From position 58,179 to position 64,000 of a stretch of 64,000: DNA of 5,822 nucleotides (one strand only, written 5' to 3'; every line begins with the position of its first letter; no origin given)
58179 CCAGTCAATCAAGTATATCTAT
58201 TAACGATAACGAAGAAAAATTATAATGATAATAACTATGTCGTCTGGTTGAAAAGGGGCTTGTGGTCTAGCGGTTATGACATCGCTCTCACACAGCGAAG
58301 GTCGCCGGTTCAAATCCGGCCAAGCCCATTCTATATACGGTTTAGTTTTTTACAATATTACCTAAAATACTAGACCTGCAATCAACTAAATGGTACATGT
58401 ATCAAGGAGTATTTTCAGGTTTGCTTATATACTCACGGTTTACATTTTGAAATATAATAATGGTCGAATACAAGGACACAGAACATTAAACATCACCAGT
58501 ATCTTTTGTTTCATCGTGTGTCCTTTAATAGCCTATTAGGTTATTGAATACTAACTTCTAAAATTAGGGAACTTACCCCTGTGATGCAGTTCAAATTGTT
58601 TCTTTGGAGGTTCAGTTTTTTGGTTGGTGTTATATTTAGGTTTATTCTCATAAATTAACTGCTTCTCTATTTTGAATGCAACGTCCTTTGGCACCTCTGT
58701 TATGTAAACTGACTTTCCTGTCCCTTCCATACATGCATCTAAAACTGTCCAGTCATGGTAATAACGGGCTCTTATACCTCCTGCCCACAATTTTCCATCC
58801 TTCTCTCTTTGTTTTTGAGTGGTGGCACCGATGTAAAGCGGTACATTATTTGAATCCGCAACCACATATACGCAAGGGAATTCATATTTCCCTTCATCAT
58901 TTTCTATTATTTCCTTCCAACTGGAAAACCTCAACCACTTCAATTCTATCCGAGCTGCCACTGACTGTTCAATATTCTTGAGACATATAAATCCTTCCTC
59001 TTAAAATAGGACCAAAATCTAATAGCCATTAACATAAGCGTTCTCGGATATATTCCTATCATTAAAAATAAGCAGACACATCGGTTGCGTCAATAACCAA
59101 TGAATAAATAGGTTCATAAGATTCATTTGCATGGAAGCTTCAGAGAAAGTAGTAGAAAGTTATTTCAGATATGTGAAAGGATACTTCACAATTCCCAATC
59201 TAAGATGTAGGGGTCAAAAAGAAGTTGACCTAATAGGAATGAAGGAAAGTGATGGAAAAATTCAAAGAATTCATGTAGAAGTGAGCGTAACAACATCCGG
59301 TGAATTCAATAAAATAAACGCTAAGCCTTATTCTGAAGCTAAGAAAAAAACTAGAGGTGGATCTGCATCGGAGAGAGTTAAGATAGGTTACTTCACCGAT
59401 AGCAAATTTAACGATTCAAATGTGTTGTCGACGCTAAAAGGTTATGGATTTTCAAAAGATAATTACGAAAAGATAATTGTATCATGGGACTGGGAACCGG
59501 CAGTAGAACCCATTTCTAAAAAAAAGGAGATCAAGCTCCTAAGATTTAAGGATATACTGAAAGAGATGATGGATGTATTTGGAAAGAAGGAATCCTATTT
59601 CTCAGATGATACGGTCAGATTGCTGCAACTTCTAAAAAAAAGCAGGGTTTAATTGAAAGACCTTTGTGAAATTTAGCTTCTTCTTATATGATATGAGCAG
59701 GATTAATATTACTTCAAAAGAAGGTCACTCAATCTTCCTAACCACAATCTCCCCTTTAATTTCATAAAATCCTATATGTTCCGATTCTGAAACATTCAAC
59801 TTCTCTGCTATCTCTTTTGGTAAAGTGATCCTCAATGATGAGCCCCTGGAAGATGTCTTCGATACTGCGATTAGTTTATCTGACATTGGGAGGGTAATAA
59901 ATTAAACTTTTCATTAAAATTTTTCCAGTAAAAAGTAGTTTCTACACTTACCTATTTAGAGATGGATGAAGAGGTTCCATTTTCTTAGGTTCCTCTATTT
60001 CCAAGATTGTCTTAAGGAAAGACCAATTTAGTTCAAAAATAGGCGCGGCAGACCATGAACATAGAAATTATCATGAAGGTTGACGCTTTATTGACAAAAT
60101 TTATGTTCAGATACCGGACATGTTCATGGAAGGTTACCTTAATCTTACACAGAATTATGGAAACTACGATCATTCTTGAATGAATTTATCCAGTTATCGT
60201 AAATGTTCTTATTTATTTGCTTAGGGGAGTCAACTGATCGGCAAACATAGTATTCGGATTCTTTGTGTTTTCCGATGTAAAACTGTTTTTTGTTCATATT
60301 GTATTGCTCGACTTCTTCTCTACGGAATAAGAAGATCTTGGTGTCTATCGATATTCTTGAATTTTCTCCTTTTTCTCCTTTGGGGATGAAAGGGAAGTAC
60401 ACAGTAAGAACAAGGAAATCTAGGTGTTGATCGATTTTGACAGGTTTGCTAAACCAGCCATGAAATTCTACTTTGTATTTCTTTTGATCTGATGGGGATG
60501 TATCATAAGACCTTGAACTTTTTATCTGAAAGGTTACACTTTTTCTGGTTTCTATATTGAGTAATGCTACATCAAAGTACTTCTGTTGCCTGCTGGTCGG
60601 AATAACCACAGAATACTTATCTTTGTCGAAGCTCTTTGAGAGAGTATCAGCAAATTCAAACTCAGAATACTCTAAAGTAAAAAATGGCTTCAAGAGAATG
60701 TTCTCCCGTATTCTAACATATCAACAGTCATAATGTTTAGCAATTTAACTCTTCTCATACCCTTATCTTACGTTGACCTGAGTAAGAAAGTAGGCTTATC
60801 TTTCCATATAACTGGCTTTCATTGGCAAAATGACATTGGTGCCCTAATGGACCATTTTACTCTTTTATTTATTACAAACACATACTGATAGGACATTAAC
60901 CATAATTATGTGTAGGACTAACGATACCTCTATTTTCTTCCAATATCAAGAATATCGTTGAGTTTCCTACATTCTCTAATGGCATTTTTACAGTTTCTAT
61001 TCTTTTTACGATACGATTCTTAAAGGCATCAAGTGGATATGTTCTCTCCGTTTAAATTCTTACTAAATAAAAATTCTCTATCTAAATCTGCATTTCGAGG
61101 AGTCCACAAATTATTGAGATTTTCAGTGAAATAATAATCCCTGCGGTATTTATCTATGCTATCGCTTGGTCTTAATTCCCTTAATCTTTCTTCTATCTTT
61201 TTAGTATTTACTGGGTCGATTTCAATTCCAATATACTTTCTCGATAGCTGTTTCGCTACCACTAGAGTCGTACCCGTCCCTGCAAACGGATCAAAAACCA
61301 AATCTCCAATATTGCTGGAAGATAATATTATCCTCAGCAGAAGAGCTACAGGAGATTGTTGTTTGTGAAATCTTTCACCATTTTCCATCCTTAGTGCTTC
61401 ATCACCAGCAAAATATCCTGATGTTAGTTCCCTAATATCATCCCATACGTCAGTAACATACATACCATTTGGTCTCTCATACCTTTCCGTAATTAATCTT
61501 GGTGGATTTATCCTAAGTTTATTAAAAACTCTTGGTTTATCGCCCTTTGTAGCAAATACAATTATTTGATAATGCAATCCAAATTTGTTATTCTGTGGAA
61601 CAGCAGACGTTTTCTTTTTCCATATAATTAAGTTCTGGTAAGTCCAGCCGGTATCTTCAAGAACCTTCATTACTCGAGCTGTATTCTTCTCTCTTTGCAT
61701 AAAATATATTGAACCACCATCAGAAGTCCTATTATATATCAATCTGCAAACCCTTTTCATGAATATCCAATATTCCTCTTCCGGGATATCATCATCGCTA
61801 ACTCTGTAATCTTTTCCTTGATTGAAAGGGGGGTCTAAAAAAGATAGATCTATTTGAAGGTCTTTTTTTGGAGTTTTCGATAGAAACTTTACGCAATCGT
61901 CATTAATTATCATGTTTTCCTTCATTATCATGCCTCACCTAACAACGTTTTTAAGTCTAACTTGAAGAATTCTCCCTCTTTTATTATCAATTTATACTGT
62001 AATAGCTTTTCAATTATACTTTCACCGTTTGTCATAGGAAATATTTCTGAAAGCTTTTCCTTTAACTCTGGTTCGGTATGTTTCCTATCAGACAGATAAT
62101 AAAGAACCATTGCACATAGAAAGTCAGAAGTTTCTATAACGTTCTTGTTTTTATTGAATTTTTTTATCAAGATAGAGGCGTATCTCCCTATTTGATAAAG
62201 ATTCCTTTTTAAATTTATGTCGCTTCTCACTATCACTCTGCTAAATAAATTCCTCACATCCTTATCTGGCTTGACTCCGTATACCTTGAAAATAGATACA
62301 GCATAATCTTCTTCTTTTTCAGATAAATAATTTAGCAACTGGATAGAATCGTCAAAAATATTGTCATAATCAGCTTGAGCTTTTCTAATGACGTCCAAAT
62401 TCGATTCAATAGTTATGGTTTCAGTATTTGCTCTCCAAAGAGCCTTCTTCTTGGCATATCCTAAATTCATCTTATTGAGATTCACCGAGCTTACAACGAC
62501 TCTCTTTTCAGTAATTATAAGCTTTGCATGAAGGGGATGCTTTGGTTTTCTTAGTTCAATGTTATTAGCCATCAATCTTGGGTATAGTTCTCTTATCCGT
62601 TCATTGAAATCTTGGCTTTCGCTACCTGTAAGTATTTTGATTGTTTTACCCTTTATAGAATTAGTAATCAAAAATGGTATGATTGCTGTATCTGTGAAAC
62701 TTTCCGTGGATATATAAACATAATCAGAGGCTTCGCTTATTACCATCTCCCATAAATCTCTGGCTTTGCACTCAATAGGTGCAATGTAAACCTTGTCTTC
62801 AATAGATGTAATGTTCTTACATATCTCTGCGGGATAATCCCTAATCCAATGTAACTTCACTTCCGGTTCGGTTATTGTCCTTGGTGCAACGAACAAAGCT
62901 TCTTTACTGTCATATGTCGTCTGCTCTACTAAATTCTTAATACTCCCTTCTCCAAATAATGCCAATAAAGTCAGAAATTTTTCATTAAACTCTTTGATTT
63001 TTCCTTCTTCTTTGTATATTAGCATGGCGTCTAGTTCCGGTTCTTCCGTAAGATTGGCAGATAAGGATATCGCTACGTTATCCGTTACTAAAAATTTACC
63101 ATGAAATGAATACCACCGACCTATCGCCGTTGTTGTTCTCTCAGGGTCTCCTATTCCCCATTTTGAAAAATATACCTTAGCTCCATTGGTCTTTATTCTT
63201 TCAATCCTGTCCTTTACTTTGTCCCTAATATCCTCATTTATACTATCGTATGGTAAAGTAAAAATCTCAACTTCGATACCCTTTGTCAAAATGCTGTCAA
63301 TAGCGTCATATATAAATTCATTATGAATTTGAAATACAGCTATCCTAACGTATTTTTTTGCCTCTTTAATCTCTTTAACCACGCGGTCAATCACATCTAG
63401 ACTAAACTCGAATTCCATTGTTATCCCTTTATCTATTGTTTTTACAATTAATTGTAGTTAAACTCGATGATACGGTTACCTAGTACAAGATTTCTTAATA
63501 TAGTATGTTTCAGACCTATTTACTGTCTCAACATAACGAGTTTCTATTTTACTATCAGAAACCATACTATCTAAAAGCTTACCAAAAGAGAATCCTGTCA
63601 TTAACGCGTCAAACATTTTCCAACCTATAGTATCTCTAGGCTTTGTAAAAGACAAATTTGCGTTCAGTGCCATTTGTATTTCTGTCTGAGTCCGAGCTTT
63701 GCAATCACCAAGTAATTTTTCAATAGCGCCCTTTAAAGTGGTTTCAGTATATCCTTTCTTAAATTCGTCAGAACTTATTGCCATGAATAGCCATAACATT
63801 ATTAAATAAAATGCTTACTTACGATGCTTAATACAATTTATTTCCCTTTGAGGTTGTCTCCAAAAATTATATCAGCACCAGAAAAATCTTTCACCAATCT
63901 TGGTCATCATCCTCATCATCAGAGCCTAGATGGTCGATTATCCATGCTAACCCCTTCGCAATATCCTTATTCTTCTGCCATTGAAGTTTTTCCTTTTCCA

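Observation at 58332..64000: AT-rich genomic island starting at the 3' end of tRNA-Val, enriched in nuclease/defence-like genes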

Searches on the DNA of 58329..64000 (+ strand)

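Call 84: search_dna_similar(query=window:58329-64000:+, collection=plasmids, mode=distant, max_rows=10)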
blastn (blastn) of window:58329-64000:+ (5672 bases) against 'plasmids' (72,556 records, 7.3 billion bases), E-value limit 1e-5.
No match.

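Call 85: search_dna_similar(query=window:58329-64000:+, collection=phages, mode=distant, max_rows=10)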
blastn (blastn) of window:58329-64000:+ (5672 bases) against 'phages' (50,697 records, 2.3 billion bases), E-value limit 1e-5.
No match.
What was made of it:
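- Tried and rejected: I looked for viral or plasmid origin. blastn against the plasmid and phage collections gave nothing (calls 84, 85).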

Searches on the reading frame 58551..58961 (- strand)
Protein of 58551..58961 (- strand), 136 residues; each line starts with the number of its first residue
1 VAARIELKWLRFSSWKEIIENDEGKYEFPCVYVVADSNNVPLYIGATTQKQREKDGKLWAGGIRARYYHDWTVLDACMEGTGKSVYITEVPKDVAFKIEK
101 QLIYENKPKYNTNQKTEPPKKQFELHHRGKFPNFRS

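Call 5: search_protein_families(library=pfam, proteins=[window:58551-58961:-], max_evalue=0.01)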
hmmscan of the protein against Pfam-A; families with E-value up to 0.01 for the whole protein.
window:58551-58961:- (136 aa): 1 family
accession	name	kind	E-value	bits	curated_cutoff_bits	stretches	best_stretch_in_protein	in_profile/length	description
PF01541.30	GIY-YIG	-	0.0022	18.7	22.6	1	29-111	2-78/78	GIY-YIG catalytic domain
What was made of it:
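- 58551..58961 (-): 136-aa divergent GIY-YIG nuclease-like protein. Pfam GIY-YIG E = 0.0022, below the cutoff (call 5).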

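Call 22: search_protein_families(library=padloc, proteins=[window:58551-58961:-], max_evalue=0.01)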
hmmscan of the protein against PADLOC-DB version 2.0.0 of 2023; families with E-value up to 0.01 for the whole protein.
window:58551-58961:- (136 aa): 0 families

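Call 23: search_protein_families(library=ncbifam, proteins=[window:58551-58961:-], max_evalue=0.01)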
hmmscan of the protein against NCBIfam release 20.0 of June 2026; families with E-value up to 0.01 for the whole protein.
window:58551-58961:- (136 aa): 0 families

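Call 24: search_protein_families(library=phrogs, proteins=[window:58551-58961:-], max_evalue=0.01)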
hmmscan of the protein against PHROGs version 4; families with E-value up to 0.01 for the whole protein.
window:58551-58961:- (136 aa): 0 families

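Call 32: search_solved_structures(query=window:58551-58961:-, max_evalue=10)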
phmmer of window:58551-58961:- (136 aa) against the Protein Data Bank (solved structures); distinct sequences matched with E-value up to 10: 0.

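Call 66: search_protein_representatives(protein=window:58551-58961:-)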
Query: 136 residues. Proteins with E-value up to 0.001 (for the whole library): 35; up to 1e-10: 8; up to 1e-30: 1. The best 35 are listed.
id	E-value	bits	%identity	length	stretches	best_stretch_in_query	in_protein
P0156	3.5e-35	137.5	49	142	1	5-134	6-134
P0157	5.0e-27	111.1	42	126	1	6-134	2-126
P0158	2.3e-23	99.3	56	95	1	49-134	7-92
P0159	1.3e-18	83.8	39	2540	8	7-50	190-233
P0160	1.9e-18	83.3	43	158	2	7-89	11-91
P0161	2.0e-16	76.7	41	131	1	6-135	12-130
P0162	1.0e-11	61.5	36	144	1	4-132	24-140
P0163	9.1e-11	58.4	39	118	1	29-135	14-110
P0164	7.2e-09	52.3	36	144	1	5-134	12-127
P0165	1.7e-08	51.0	41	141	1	4-135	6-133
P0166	1.4e-07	48.1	34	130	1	3-135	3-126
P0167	2.1e-07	47.5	31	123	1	10-133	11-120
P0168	2.6e-07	47.2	38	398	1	7-135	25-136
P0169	6.9e-07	45.8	48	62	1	3-42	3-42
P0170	7.6e-07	45.7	40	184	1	3-134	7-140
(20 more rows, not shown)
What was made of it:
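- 58551..58961 (-): 35 cluster representatives (call 66).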

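Call 68: search_protein_families(library=pfam, alignment_id=A2, max_evalue=0.01)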
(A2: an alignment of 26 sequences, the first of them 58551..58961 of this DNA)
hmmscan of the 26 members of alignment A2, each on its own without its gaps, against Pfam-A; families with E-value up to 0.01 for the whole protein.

A. member 1, window:58551-58961:- (136 aa): 1 family
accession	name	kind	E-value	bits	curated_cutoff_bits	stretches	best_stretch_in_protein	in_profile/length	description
PF01541.30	GIY-YIG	-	0.0022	18.7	22.6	1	29-111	2-78/78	GIY-YIG catalytic domain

B. families by the number of members that match (of 26 scanned): 1 family
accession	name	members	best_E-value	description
PF01541.30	GIY-YIG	7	7.3e-05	GIY-YIG catalytic domain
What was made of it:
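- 58551..58961 (-): 7 of 26 family members hit GIY-YIG (call 68).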

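Call 69: search_solved_structures(query=A2, max_evalue=1)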
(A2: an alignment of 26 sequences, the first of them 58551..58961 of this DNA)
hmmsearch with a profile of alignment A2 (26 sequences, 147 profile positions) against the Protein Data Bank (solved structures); distinct sequences matched with E-value up to 1: 8.
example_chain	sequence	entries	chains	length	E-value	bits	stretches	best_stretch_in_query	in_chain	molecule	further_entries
1yd6_A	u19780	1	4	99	0.0018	21.1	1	27-104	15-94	UvrC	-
1ycz_A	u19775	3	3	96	0.02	17.8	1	27-104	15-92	UvrABC system protein C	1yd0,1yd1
1yd3_A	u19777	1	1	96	0.023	17.6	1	27-104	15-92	UvrABC system protein C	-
1yd2_A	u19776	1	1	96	0.13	15.1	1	32-104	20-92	UvrABC system protein C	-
1yd5_A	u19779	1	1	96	0.2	14.5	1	27-101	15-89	UvrABC system protein C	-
4hz5_A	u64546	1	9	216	0.25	14.2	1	40-78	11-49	DNA topoisomerase IV, B subunit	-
1yd4_A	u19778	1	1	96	0.33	13.8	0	27-104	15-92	UvrABC system protein C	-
2nx9_A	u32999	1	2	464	0.5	13.2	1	58-93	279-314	Oxaloacetate decarboxylase 2, subunit alpha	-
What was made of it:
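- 58551..58961 (-): The profile hits the UvrC GIY-YIG domain at E = 0.0018 (call 69).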
